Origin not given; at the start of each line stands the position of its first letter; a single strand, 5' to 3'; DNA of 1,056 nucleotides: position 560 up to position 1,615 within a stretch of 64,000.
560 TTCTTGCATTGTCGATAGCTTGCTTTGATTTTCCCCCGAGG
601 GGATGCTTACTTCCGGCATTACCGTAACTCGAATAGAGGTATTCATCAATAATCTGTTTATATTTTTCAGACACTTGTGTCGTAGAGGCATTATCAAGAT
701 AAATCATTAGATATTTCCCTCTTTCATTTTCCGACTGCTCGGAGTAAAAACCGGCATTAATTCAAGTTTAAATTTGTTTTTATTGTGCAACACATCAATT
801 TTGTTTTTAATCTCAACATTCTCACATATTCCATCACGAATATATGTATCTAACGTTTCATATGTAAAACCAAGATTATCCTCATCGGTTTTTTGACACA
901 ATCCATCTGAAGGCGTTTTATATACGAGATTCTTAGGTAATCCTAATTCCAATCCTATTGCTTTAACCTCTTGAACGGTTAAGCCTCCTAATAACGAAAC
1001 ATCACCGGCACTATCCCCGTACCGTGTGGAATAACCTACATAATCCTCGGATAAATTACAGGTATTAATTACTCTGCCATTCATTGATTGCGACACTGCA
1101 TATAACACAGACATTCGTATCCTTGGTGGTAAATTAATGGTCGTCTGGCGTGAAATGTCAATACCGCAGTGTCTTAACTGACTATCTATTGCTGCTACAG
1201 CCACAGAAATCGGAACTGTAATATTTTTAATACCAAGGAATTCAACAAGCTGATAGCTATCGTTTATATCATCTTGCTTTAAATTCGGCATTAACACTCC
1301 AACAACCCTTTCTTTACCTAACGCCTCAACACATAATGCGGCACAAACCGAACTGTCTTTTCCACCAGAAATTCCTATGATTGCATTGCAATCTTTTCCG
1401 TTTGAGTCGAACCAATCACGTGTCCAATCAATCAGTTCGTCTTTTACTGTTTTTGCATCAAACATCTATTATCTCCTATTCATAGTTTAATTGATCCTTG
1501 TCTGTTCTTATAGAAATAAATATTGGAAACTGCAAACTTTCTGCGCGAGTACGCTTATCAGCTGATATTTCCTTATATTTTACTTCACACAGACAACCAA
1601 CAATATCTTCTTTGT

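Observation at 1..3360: Tightly coupled macro domain - ATP-dependent ligase - NadE-like - cysteine desulfurase operon next to the prophage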

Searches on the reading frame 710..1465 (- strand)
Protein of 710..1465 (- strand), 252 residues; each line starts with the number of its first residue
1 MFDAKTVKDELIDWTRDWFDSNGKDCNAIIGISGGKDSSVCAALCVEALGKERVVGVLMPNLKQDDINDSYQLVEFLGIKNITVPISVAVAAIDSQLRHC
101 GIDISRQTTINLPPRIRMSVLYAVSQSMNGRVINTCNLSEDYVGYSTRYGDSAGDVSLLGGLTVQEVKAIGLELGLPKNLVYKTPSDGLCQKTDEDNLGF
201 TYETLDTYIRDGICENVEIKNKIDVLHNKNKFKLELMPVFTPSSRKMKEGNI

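Call 4: search_protein_families(library=pfam, proteins=[window:710-1465:-], max_evalue=0.01)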
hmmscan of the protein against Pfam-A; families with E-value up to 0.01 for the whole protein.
window:710-1465:- (252 aa): 3 families
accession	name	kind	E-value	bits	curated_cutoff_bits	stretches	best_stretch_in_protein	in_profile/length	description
PF02540.23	NAD_synthase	-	2.2e-50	171.5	21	1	11-224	5-229/242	NAD synthase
PF06508.19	QueC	-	0.0026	17.7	22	1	28-107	2-81/210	Queuosine biosynthesis protein QueC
PF03054.22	tRNA_Me_trans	-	0.0034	17.5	20.6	0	29-70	4-43/202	tRNA methyl transferase HUP domain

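Call 5: search_protein_families(library=phrogs, proteins=[window:710-1465:-], max_evalue=0.01)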
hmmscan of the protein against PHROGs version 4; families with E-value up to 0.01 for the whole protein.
window:710-1465:- (252 aa): 5 families
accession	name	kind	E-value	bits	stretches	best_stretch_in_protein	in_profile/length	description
phrog_11189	-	other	1e-59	203.2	1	5-241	8-253/256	NAD synthetase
phrog_36784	-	other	3.5e-13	49.8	1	16-189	300-485/594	NAD synthetase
phrog_11956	-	unknown function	1e-05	25.3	0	25-53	219-247/515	-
phrog_424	-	moron, auxiliary metabolic gene and host takeover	0.0022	18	1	28-57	163-193/460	phosphoadenosine phosphosulfate reductase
phrog_1741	-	moron, auxiliary metabolic gene and host takeover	0.0032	17.4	0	27-69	22-62/383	QueC-like queuosine biosynthesis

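Call 6: search_protein_families(library=ncbifam, proteins=[window:710-1465:-], max_evalue=0.01)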
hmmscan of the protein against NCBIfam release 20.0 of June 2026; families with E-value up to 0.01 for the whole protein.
window:710-1465:- (252 aa): 14 families
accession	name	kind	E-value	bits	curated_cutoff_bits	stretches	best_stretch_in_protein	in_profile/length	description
TIGR00552.1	nadE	equivalog_domain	3.9e-51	173.7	63.65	1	6-238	4-241/251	NAD(+) synthase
NF010587.0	PRK13980.1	equivalog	2.3e-48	164.7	255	1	3-221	10-226/267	NAD+ synthase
NF010588.0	PRK13981.1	equivalog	4.2e-31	107.9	479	1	16-221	277-491/546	NAD+ synthase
NF001979.1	PRK00768.1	equivalog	3.1e-30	105.6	250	1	27-236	39-262/266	NAD(+) synthase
NF002048.0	PRK00876.1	subfamily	7.6e-26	90.7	313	2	3-94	15-108/330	NAD(+) synthase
NF002730.0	PRK02628.1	equivalog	1.3e-08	33.5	473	1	27-151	361-496/677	NAD(+) synthase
NF000848.1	PRK00074.1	equivalog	2.7e-07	29.6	400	1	25-61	213-249/512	glutamine-hydrolyzing GMP synthase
TIGR00884.1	guaA_Cterm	equivalog_domain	1.1e-06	28.2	338.75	1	24-57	15-47/310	glutamine-hydrolyzing GMP synthase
TIGR00364.1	TIGR00364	equivalog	4.4e-05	23.1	150.3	1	28-106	1-79/201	7-cyano-7-deazaguanine synthase QueC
NF001138.1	PRK00143.1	equivalog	0.0003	19.9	284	1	29-70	3-42/345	tRNA 2-thiouridine(34) synthase MnmA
TIGR00268.2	TIGR00268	equivalog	0.00031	20.1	150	1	28-87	16-77/259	ATP-dependent sacrificial sulfur transferase LarE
TIGR00420.1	trmU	equivalog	0.00071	18.5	236.95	1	28-77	3-53/351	tRNA 2-thiouridine(34) synthase MnmA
NF011259.0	PRK14665.1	equivalog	0.0078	15.2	364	0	27-84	7-66/360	tRNA 2-thiouridine(34) synthase MnmA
TIGR03573.1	WbuX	subfamily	0.0084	15.6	203.2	0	11-50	49-85/344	N-acetyl sugar amidotransferase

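Call 9: search_dna_similar(query=window:710-1465:-, collection=phages, mode=protein, max_rows=40)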
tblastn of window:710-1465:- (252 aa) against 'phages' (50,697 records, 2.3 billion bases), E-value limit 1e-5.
Records with a match: 46; places in all: 46; records where one place covers at least 80% of the query: 35.
Best place of each record, by identity: <60% 46.
By first word of the organism name: Bacteriophage 8; Synechococcus 6; uncultured 5; Listeria 5; Marine 3; Prochlorococcus 2; Staphylococcus 2; Bacillus 2; Ralstonia 2; Pelagibacter 2; and 7 more.
By host as written in the record: - 19; Listeria monocytogenes 5; Synechococcus sp. WH8109 3; Synechococcus str. WH8109 2; Prochlorococcus sp. MIT9515 2; Staphylococcus aureus 2; Bacillus megaterium str. ATCC 43725 2; Ralstonia solanacearum 2; and 7 more.
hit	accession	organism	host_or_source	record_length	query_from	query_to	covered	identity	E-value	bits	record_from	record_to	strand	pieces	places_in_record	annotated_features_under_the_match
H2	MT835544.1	Bacteriophage sp.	human fecal samples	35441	2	240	95%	57.1%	1e-81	271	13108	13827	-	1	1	record has no annotation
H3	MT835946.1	Bacteriophage sp.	human fecal samples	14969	2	242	96%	55.2%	1e-79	265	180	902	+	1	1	record has no annotation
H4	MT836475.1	Bacteriophage sp.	human fecal samples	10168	2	240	95%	52.9%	3e-67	230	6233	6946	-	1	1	record has no annotation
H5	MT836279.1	Bacteriophage sp.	human fecal samples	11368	2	240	95%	49.0%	1e-64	223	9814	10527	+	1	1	record has no annotation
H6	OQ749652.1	Phage Phass-1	human gut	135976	2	236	93%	38.5%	2e-44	164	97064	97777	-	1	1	hypothetical protein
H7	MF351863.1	Synechococcus phage Bellamy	Synechococcus str. WH8109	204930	3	248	98%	30.8%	1e-22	102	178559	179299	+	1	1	225: NadE-like protein | 226: methyltransferase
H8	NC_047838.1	Synechococcus phage Bellamy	Synechococcus str. WH8109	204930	3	248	98%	30.8%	1e-22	102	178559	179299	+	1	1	225: NAD synthetase | 226: methyltransferase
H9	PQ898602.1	Synechococcus phage S-SCSM2R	Synechococcus sp. WH7803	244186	3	240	94%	30.2%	2e-21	99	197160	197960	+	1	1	NAD(+) synthase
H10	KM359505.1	Prochlorococcus phage P-TIM68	Prochlorococcus sp. MIT9515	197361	3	240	94%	30.2%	1e-19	94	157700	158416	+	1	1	putative NAD+ synthetase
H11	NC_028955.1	Prochlorococcus phage P-TIM68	Prochlorococcus sp. MIT9515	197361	3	240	94%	30.2%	1e-19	94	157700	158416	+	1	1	NAD synthetase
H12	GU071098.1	Synechococcus phage S-SSM7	Synechococcus sp. WH8109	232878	3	240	94%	29.8%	2e-25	110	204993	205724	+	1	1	NAD+ synthetase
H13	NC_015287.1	Synechococcus phage S-SSM7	Synechococcus sp. WH8109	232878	3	240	94%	29.8%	2e-25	110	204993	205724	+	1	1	NAD synthetase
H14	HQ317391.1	Cyanophage S-SSM6a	Synechococcus sp. WH8109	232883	3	240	94%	29.8%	2e-25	110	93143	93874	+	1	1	NAD+ synthetase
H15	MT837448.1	Bacteriophage sp.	human fecal samples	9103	16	207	76%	36.6%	1e-15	82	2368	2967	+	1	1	record has no annotation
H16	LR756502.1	uncultured phage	metagenomic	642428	7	247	96%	28.8%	1e-19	93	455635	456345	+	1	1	record has no annotation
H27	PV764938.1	Sinorhizobium phage Phosso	Sinohrizobium meliloti NRRL L-50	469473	2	236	93%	27.5%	1e-13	76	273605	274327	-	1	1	ammonia-dependent NAD(+) synthetase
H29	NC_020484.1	Pelagibacter phage HTVC008M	Candidatus Pelagibacter ubique HTCC1062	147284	9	210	80%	31.3%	3e-20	95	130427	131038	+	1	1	NAD synthetase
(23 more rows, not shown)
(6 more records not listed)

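Call 11: get_annotated_region(hit=H2, flank=6000)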
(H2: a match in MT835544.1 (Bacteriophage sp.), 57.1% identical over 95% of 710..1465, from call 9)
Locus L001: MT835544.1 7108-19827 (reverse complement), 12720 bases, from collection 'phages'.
description: UNVERIFIED: Bacteriophage sp. clone scaffold_140 genomic sequence.
organism: Bacteriophage sp. (NCBI taxid 38018)
taxonomy: Viruses
host: -; source: human fecal samples; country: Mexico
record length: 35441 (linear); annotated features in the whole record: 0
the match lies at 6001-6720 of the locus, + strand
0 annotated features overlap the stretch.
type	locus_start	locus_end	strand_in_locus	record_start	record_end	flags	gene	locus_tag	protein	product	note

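Call 12: get_annotated_region(hit=H6, flank=8000)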
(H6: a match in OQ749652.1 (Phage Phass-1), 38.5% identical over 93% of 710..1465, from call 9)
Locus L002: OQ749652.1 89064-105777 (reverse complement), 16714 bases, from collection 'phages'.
description: Phage Phass-1, complete genome.
organism: Phage Phass-1 (NCBI taxid 3043662)
taxonomy: Viruses; Duplodnaviria; Heunggongvirae; Uroviricota; Caudoviricetes; Caudoviricetes code 15 clade
host: -; source: human gut; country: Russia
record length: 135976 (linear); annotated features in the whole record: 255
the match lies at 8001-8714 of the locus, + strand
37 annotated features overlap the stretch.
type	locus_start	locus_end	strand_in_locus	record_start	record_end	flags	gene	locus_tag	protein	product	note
tRNA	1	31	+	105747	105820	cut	-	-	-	tRNA-TERM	tRNA-Sup-CTA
tRNA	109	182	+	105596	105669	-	-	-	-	tRNA-Cys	-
CDS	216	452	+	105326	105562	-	-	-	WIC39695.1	hypothetical protein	-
tRNA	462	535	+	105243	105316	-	-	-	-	tRNA-Arg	-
tRNA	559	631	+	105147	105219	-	-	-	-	tRNA-Phe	-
tRNA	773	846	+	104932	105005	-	-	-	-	tRNA-Lys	-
tRNA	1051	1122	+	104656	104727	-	-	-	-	tRNA-His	-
tRNA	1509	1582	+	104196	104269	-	-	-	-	tRNA-Arg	-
CDS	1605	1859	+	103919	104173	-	-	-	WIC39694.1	hypothetical protein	-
CDS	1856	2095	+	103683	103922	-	-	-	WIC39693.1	hypothetical protein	-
CDS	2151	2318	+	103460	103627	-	-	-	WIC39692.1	hypothetical protein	-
tRNA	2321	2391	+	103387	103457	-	-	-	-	tRNA-Gln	-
tRNA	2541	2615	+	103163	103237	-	-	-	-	tRNA-Leu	-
tRNA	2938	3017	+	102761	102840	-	-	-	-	tRNA-Leu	-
tRNA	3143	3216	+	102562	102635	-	-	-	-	tRNA-Asp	-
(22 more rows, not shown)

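Call 13: find_encoding_contigs(protein=window:710-1465:-, flank=10000, max_places=8)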
Protein window:710-1465:- (252 aa): 1 contig read that carries it; 1 place shown.
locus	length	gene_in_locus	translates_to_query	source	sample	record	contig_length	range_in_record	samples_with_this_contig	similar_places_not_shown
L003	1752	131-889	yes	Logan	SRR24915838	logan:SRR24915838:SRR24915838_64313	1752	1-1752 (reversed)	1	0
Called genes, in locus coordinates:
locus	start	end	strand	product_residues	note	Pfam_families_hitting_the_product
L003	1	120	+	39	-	?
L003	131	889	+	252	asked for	PF02540:NAD_synthase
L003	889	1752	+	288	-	?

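Call 15: search_protein_families(library=pfam, proteins=[L001:308-1408:+, L001:1332-2078:+, L001:2083-2907:+, L001:2900-3166:+, L001:3139-3417:+, L001:3795-5270:+, L001:5361-5981:+, L001:5821-6741:+, L001:6767-7330:+, L001:8933-9433:+], max_evalue=0.01)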
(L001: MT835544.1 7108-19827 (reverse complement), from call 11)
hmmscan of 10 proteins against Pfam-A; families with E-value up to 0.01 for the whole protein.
L001:308-1408:+ (367 aa): 5 families
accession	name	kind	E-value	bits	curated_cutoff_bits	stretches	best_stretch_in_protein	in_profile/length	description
PF00004.35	AAA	-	1.2e-11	45.6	21.2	1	76-190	1-130/131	ATPase family associated with various cellular activities (AAA)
PF20720.3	nSTAND3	-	1.7e-08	34.8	27.2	1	69-167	13-111/155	Novel STAND NTPase 3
PF05729.18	NACHT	-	0.00014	22.2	26.7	0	76-100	3-27/167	NACHT domain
PF05673.19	DUF815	-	0.00022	20.9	23.8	1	48-167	26-150/249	Protein of unknown function (DUF815)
PF13191.12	AAA_16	-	0.0093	16.9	32.6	0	74-123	25-75/167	AAA ATPase domain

L001:1332-2078:+ (249 aa): 1 family
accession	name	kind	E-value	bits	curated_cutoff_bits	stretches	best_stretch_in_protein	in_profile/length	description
PF09414.15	RNA_ligase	-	8.4e-16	59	27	1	69-238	2-171/171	RNA ligase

L001:2083-2907:+ (275 aa): 1 family
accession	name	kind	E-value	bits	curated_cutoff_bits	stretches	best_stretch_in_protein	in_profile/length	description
PF00156.33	Pribosyltran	-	0.00021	21.1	26.3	1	188-232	84-128/158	Phosphoribosyl transferase domain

L001:2900-3166:+ (89 aa): 8 families
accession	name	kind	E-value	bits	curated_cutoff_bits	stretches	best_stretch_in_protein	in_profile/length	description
PF07282.18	Cas12f1-like_TNB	-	0.00055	20.5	26.3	1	51-86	19-51/60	Cas12f1-like, TNB domain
PF08271.17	Zn_Ribbon_TF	-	0.0024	17.8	29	0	61-86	1-30/43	TFIIB zinc-binding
PF14803.11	Zn_ribbon_Nudix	-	0.0042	17.4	25.6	0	77-89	2-14/34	Nudix N-terminal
PF17283.8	Zn_ribbon_SprT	-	0.0055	17.2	28.1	0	61-71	25-35/38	SprT-like zinc ribbon domain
PF22747.2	Zn_ribbon_DUF2089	-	0.0057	17.2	27.6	0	61-75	13-27/32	DUF2089 zinc ribbon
PF13240.11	Zn_Ribbon_1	-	0.0063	16.7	25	0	63-85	2-23/23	zinc-ribbon domain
PF18131.8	KN17_SH3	-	0.0069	16.8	27.9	0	23-48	17-42/53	KN17 SH3-like domain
PF07191.17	Zn_ribbon_6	-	0.0077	16.6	25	0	56-86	12-40/67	Double zinc ribbon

L001:3139-3417:+ (93 aa): 0 families

L001:3795-5270:+ (492 aa): 2 families
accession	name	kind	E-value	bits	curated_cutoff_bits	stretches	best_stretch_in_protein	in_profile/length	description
PF04095.22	NAPRTase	-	2.7e-26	93.2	20.8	1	185-449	4-222/239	Nicotinate phosphoribosyltransferase (NAPRTase) family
PF18127.6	NAMPT_N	-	7.1e-12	45.9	25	1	7-109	3-98/98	Nicotinamide phosphoribosyltransferase, N-terminal domain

L001:5361-5981:+ (207 aa): 1 family
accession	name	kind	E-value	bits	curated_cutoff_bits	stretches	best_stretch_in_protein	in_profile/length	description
PF01661.27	Macro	-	4.9e-06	26.9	22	1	69-190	2-118/118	Macro domain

L001:5821-6741:+ (307 aa): 3 families
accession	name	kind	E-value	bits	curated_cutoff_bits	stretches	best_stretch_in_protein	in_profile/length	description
PF02540.23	NAD_synthase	-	1.2e-50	172.4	21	1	69-271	4-208/242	NAD synthase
PF06508.19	QueC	-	0.00066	19.7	22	1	87-146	2-61/210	Queuosine biosynthesis protein QueC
PF00733.27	Asn_synthase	-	0.002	18.3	21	1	91-147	24-81/354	Asparagine synthase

L001:6767-7330:+ (188 aa): 1 family
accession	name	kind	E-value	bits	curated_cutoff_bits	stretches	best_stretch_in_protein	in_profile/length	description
PF00857.26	Isochorismatase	-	2.1e-22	80.5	27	1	8-183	2-169/175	Isochorismatase domain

L001:8933-9433:+ (167 aa): 0 families

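Call 16: find_homologous_proteins(query=L003:889-1752:+)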
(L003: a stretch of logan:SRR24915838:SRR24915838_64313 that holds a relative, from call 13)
Query L003:889-1752:+ (288 aa): 7835 proteins with E <= 0.001 among 8000 candidates; the best 120 are listed.
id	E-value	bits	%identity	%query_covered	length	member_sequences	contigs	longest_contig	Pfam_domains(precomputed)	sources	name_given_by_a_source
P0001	1.1e-186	637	100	100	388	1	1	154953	PF00266.26,PF01041.24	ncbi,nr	ncbi:MAG: cysteine desulfurase family protein [Clostridia bacterium]|nr:cysteine desulfurase family 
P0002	2.5e-108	380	59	100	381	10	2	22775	PF00266.26,PF01212.28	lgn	-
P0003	1.2e-106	375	60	97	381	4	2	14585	PF00266.26,PF01212.28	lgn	-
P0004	4.0e-105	370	61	98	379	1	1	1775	PF00266.26,PF01212.28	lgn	-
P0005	3.0e-103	363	59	97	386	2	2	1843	PF00266.26,PF01212.28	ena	-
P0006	2.0e-102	361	62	96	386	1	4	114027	PF00266.26,PF01041.24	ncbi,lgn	-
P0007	2.3e-102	361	60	98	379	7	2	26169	PF00266.26,PF01212.28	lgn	-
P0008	2.8e-102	360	61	100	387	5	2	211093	PF00266.26,PF01212.28,PF01041.24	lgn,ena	-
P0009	5.7e-102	359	57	100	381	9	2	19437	PF00266.26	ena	-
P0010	5.9e-102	359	59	96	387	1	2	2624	PF00266.26,PF01212.28,PF01041.24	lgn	-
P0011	2.1e-101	357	60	96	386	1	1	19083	PF00266.26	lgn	-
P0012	3.1e-101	357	59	96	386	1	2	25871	PF00266.26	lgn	-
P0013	3.4e-101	357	60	96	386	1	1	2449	PF00266.26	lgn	-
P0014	5.5e-101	356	59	96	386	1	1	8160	PF00266.26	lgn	-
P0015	7.5e-101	356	60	96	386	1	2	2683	PF00266.26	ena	-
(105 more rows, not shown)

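Call 17: find_encoding_contigs(protein=P0001, flank=10000, max_places=4)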
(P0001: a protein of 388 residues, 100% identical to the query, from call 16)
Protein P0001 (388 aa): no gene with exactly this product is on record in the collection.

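Call 18: find_related_loci(query=window:710-1465:-, collection=viral_contigs, flank=10000)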
Query window:710-1465:- (252 aa) in viral_contigs; peptide patterns used: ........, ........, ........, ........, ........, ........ (x = any residue, [..] = any of these).
7 stretches matched a pattern; 5 encode a relative of the query (tblastn E <= 1e-3); 5 distinct loci.
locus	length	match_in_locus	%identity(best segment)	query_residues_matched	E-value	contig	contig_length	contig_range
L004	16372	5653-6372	79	1-240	6e-129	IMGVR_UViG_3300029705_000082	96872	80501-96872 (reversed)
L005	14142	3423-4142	79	1-240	5e-129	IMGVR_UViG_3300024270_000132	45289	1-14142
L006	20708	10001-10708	76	5-240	3e-125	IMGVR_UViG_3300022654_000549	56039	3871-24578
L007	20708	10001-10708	76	5-240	3e-125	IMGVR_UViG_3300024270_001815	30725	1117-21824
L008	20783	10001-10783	45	12-242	6e-58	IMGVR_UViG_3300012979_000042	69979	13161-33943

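Call 21: search_protein_families(library=pfam, proteins=[L004:526-2010:+, L004:2260-2817:+, L004:3020-3889:+, L004:3902-4348:+, L004:4332-5639:+, L004:6371-7090:+, L004:7097-7750:+, L004:7762-8913:+, L004:8929-9690:+, L004:11201-12241:+], max_evalue=0.01)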
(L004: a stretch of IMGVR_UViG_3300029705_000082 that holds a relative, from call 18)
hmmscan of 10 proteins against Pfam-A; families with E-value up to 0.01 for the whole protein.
L004:526-2010:+ (495 aa): 2 families
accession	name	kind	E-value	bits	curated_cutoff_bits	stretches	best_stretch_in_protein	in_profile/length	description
PF04095.22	NAPRTase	-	9.5e-20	71.8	20.8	1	266-435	72-222/239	Nicotinate phosphoribosyltransferase (NAPRTase) family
PF18127.6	NAMPT_N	-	3.3e-07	30.9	25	1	7-60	3-54/98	Nicotinamide phosphoribosyltransferase, N-terminal domain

L004:2260-2817:+ (186 aa): 0 families

L004:3020-3889:+ (290 aa): 2 families
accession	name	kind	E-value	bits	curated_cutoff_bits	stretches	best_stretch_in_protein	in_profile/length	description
PF04446.17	Thg1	-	6.3e-29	101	29.2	1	22-183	3-130/130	tRNAHis guanylyltransferase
PF14413.11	Thg1C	-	0.00099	19.8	26.3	1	212-256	38-82/116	Thg1 C terminal domain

L004:3902-4348:+ (149 aa): 1 family
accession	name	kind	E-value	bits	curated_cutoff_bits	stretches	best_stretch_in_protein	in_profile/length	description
PF01661.27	Macro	-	0.0047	17.3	22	0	19-130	3-116/118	Macro domain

L004:4332-5639:+ (436 aa): 4 families
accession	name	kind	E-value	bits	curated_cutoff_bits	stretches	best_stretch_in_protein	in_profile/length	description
PF14743.12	DNA_ligase_OB_2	-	4.2e-12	46.3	28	1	353-427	1-66/66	DNA ligase OB-like domain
PF01068.26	DNA_ligase_A_M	-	1.2e-06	28.8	26.2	1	168-339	22-204/204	ATP dependent DNA ligase domain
PF04679.21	DNA_ligase_A_C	-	0.00019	22.2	27.5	0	399-430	68-94/94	ATP dependent DNA ligase C terminal region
PF04675.19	DNA_ligase_A_N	-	0.00049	20.8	24.6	1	81-141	111-172/174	DNA ligase N terminus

L004:6371-7090:+ (240 aa): 2 families
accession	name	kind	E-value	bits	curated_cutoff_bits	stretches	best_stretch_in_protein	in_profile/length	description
PF00149.33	Metallophos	-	1.9e-11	45.2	21.5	1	12-176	4-159/191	Calcineurin-like phosphoesterase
PF12850.12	Metallophos_2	-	0.002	18.6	27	1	13-148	5-91/154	Calcineurin-like phosphoesterase superfamily domain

L004:7097-7750:+ (218 aa): 0 families

L004:7762-8913:+ (384 aa): 4 families
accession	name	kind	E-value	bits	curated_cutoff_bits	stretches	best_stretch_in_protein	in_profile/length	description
PF00266.25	Aminotran_5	-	4.1e-67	227.2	21.5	1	5-364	1-365/371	Aminotransferase class-V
PF01212.27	Beta_elim_lyase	-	3.8e-06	26.9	27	1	62-256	46-215/288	Beta-eliminating lyase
PF01041.23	DegT_DnrJ_EryC1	-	0.00057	19.6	19.8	1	56-185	34-153/360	DegT/DnrJ/EryC1/StrS aminotransferase family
PF01053.26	Cys_Met_Meta_PP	-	0.00093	18.3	27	1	65-202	69-198/381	Cys/Met metabolism PLP-dependent enzyme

L004:8929-9690:+ (254 aa): 0 families

L004:11201-12241:+ (347 aa): 1 family
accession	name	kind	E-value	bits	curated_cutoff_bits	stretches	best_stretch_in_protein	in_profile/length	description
PF22822.1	MrpR_N_CB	-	2.1e-12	47.9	27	1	22-100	1-77/79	MrpR, N-terminal core-binding domain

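Call 22: find_related_loci(query=P0001, collection=genome_contigs, flank=10000)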
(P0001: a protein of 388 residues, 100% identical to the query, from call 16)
Query P0001 (388 aa) in genome_contigs; peptide patterns used: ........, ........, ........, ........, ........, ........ (x = any residue, [..] = any of these).
90 stretches matched a pattern, but none encodes a relative of the query by tblastn (E <= 1e-3).
